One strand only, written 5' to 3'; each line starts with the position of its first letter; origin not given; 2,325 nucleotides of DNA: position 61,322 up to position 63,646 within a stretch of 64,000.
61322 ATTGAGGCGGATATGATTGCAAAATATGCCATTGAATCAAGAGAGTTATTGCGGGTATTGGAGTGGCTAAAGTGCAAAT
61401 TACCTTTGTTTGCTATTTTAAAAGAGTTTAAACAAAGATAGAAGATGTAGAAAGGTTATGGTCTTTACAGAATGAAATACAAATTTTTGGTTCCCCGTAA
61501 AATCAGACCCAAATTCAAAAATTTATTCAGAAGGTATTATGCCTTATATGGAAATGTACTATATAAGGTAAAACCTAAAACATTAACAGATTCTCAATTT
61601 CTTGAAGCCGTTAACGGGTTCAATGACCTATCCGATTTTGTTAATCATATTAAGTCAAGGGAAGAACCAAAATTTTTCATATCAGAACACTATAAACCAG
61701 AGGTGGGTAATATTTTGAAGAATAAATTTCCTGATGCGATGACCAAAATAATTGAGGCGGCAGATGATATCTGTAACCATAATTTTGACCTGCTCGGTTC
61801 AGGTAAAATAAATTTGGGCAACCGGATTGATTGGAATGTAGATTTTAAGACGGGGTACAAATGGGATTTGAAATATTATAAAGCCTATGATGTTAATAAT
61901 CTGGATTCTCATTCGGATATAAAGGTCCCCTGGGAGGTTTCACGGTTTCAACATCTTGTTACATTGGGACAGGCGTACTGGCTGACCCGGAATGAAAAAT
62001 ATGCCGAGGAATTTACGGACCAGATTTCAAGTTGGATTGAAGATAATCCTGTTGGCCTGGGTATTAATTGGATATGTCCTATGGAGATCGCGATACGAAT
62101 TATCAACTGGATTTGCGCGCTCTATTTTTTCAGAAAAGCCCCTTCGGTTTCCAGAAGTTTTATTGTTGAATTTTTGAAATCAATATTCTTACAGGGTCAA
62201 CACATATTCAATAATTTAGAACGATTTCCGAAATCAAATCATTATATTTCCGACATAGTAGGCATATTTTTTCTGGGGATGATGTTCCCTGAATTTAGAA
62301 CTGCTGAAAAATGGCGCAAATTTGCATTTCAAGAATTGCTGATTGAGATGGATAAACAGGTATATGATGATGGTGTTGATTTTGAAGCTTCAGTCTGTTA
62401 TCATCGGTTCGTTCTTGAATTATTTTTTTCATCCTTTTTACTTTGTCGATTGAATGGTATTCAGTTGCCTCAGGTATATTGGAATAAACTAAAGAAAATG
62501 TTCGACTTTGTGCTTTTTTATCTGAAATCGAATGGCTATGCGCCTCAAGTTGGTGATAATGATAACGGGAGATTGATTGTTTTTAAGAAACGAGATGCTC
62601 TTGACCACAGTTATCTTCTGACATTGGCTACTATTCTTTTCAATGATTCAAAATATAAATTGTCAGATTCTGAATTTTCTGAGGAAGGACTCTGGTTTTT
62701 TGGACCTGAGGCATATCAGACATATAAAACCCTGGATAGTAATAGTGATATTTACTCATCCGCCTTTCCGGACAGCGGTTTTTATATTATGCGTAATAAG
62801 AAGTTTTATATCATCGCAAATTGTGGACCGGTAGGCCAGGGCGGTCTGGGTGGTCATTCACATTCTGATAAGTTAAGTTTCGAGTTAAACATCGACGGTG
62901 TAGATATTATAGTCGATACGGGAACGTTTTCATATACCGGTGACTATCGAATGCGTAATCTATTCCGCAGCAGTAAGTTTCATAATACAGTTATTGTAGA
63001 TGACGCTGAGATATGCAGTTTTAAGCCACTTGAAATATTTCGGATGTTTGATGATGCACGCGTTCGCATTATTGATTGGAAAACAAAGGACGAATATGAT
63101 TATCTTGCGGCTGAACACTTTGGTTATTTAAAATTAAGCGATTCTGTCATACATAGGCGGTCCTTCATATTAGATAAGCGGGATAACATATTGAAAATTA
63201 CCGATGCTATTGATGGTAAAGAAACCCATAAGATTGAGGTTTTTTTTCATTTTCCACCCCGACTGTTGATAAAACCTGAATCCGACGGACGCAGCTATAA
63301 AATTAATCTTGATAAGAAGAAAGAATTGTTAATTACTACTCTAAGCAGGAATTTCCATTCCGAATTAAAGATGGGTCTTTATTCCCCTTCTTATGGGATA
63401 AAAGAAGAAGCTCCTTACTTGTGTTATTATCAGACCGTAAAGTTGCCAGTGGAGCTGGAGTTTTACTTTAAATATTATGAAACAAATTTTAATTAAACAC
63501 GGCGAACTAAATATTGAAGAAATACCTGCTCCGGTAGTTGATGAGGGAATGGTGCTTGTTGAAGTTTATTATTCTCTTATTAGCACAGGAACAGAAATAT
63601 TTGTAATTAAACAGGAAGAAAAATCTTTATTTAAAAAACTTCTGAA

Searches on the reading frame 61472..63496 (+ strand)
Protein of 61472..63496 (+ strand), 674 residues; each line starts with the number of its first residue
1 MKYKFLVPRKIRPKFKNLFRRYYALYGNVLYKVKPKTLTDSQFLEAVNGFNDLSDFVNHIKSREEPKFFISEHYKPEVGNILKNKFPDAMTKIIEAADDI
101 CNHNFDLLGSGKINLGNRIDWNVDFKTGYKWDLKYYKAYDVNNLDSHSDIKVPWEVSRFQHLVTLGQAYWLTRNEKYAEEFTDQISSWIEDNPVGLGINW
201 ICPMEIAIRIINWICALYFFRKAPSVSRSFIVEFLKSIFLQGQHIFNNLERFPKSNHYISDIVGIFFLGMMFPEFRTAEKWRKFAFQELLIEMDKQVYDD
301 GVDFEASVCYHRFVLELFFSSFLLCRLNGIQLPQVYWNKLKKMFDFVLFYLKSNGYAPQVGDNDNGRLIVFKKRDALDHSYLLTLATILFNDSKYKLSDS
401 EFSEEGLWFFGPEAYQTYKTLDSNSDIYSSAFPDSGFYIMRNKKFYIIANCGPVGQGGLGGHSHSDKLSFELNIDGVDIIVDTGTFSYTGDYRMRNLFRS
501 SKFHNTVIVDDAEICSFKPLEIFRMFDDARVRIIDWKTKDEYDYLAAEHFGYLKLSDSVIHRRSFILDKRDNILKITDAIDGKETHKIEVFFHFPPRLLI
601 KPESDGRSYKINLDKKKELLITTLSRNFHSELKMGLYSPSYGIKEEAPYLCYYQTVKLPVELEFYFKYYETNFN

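Call 44: find_encoding_contigs(protein=window:61472-63496:+, flank=10000, max_places=3)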
Protein window:61472-63496:+ (674 aa): 2 contigs read that carry it; 1 place shown.
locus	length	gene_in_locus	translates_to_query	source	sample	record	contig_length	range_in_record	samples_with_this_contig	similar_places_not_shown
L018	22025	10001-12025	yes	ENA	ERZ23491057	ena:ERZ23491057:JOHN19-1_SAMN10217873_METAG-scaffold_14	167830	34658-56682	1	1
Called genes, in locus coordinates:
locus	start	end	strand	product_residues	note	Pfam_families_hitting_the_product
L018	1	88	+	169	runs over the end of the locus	PF08123:DOT1 (faint)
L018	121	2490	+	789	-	PF00982:Glyco_transf_20, PF00534:Glycos_transf_1 (faint), PF02358:Trehalose_PPase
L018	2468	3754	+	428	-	PF01547:SBP_bac_1, PF13416:SBP_bac_8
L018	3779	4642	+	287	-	PF00528:BPD_transp_1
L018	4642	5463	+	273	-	PF00528:BPD_transp_1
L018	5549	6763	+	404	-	PF21269:TreT_GT1, PF00534:Glycos_transf_1, PF13692:Glyco_trans_1_4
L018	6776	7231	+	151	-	PF01592:NifU_N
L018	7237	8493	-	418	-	PF00814:TsaD, PF22521:HypF_C_2 (weak)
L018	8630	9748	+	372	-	PF00072:Response_reg, PF00989:PAS (weak), PF08448:PAS_4 (weak), PF13188:PAS_8, PF13426:PAS_9 (weak)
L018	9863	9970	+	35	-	-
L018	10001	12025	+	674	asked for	PF16889:Hepar_II_III_N, PF07940:Hepar_II_III_C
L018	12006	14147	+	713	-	PF08240:ADH_N (faint), PF03721:UDPG_MGDP_dh_N (faint), PF00107:ADH_zinc_N, PF01408:GFO_IDH_MocA, PF02894:GFO_IDH_MocA_C (weak), PF22725:GFO_IDH_MocA_C3 (weak)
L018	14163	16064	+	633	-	PF13522:GATase_6, PF13537:GATase_7, PF00733:Asn_synthase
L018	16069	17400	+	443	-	PF01943:Polysacc_synt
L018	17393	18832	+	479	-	-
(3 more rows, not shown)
